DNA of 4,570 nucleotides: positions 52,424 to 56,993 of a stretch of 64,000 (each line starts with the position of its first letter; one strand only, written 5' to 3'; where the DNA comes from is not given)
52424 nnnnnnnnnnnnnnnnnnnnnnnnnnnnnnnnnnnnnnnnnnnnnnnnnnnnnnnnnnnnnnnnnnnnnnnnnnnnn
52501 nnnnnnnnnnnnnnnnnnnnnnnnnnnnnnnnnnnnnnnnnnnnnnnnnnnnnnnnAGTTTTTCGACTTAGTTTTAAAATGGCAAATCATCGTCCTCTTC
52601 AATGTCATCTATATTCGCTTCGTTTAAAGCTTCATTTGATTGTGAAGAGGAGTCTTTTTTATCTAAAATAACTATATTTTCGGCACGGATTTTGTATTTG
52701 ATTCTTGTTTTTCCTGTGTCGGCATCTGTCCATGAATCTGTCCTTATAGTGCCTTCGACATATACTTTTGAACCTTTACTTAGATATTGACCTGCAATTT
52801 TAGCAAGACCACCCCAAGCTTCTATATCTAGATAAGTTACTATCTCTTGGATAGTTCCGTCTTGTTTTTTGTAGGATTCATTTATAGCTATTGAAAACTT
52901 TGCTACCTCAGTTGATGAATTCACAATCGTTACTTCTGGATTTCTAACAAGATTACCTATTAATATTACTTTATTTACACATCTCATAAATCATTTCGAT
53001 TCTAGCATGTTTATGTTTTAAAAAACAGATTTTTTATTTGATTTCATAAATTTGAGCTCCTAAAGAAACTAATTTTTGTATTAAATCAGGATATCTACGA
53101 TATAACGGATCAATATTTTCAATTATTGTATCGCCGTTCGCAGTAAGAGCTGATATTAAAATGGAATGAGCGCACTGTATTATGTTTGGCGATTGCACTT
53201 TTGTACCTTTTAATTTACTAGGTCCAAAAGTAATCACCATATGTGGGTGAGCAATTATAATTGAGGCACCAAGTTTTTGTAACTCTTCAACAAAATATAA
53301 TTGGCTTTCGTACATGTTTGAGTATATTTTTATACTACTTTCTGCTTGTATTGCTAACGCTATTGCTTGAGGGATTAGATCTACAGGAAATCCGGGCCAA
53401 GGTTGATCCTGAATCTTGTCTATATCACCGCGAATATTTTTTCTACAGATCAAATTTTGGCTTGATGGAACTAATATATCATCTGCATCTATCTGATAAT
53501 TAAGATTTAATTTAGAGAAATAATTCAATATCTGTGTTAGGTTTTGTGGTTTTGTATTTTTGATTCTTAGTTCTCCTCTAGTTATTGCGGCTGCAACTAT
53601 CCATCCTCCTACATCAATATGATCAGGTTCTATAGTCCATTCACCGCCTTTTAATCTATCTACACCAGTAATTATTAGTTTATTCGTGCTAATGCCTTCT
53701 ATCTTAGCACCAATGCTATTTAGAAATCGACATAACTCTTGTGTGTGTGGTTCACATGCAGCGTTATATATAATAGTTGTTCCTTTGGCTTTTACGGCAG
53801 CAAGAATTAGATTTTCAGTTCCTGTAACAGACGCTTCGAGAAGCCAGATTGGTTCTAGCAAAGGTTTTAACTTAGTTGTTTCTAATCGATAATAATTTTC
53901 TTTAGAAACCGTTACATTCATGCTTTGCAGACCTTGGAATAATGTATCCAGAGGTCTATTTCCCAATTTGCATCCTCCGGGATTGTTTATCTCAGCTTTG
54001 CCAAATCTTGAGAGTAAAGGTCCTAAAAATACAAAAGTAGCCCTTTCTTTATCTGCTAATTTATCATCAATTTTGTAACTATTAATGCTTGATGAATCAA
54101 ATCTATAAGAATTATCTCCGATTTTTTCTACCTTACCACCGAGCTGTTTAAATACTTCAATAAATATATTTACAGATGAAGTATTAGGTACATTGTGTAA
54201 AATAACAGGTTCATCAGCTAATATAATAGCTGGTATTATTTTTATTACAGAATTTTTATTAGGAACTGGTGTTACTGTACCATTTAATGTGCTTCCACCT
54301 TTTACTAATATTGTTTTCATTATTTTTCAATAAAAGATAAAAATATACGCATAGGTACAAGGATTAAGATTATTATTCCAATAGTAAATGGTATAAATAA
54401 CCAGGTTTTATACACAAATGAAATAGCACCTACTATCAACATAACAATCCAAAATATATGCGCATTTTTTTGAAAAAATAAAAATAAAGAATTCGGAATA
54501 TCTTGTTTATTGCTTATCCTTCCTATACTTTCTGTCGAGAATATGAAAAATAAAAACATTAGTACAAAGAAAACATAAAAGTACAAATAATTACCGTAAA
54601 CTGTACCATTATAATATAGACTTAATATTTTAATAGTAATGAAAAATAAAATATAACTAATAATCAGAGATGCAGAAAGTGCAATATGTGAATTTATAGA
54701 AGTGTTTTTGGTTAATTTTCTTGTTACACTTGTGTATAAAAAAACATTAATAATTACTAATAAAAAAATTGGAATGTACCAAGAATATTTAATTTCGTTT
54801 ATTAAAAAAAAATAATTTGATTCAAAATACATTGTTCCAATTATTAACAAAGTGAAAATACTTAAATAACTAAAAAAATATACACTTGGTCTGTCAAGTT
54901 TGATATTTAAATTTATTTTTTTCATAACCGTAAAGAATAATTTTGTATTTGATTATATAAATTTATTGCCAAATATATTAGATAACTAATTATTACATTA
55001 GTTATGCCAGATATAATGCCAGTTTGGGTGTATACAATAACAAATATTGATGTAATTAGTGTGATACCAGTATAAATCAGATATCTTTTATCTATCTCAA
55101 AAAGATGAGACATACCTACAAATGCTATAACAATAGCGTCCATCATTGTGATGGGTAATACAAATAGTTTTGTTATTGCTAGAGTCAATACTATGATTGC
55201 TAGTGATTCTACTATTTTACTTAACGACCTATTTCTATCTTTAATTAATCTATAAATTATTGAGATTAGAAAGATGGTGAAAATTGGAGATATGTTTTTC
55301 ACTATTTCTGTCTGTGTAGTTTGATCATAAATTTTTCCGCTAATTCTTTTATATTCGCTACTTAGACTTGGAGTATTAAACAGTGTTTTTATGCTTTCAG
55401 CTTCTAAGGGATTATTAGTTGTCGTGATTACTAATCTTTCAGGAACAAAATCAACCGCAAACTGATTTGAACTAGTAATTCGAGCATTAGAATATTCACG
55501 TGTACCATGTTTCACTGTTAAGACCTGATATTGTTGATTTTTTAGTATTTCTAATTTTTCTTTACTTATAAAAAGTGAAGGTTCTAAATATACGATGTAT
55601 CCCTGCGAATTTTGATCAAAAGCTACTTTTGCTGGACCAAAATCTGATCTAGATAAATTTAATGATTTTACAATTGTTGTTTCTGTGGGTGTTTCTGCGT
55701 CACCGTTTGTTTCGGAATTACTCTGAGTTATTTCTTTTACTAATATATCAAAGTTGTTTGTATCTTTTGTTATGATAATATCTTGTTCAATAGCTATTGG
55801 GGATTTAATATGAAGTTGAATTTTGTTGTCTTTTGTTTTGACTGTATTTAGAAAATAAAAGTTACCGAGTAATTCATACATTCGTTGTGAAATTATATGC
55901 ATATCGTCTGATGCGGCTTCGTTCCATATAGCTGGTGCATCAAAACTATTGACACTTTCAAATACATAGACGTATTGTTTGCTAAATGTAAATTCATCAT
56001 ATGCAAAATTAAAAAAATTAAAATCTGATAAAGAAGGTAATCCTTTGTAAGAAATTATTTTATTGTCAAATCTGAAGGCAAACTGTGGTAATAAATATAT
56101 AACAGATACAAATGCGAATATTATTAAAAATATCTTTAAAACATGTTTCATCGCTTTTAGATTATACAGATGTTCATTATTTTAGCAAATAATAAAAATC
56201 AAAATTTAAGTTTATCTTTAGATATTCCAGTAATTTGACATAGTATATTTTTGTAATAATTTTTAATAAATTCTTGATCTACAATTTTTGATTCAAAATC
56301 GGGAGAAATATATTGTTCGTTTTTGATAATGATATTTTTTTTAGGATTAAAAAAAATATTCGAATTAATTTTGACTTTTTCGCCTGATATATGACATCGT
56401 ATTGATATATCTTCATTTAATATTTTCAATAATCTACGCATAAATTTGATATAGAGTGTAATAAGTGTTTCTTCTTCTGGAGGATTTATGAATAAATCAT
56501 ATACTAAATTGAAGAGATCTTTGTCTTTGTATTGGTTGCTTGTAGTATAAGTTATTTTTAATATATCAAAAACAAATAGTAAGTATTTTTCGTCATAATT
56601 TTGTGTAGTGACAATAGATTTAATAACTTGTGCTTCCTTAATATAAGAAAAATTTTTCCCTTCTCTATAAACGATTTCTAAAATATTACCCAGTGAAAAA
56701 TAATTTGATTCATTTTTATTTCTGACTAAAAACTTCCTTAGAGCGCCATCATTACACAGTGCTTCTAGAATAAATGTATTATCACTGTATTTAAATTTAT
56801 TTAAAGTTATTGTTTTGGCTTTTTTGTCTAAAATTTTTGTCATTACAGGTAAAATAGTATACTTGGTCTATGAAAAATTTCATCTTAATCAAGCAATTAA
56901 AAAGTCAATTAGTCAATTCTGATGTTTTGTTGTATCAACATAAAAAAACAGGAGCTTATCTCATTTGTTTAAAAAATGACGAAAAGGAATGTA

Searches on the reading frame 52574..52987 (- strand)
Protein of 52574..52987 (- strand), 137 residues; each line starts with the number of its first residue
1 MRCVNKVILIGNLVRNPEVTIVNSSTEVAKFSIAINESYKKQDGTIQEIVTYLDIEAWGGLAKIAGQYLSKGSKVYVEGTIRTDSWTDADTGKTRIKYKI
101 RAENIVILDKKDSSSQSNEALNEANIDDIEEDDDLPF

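Call 67: search_protein_families(library=pfam, proteins=[window:52574-52987:-], max_evalue=0.001)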
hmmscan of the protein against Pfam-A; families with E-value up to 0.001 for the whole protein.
window:52574-52987:- (137 aa): 1 family
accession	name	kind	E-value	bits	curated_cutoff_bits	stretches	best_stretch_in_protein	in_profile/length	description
PF00436.31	SSB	-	4.5e-30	104.2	26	1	4-106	1-102/104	Single-strand binding protein family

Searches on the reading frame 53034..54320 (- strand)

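Call 67: search_protein_families(library=pfam, proteins=[window:53034-54320:-], max_evalue=0.001)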
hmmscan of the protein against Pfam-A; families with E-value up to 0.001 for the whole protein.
window:53034-54320:- (428 aa): 1 family
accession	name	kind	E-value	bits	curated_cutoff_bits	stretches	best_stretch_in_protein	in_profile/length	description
PF00275.25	EPSP_synthase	-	1.6e-60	205.4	22.8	1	6-417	1-417/417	EPSP synthase (3-phosphoshikimate 1-carboxyvinyltransferase)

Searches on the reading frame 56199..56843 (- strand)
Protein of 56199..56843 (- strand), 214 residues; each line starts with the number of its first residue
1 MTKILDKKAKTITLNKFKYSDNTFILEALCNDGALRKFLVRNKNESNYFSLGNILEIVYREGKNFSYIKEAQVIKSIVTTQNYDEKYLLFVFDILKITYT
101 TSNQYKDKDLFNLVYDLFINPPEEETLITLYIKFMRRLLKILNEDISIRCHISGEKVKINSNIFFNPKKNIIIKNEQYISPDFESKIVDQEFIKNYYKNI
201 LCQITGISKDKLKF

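Call 67: search_protein_families(library=pfam, proteins=[window:56199-56843:-], max_evalue=0.001)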
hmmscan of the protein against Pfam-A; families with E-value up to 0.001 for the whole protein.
window:56199-56843:- (214 aa): 1 family
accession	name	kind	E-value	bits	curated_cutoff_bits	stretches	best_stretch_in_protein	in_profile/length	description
PF11967.14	RecO_N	-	7.1e-05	23.2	27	1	8-76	5-79/80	Recombination protein O N terminal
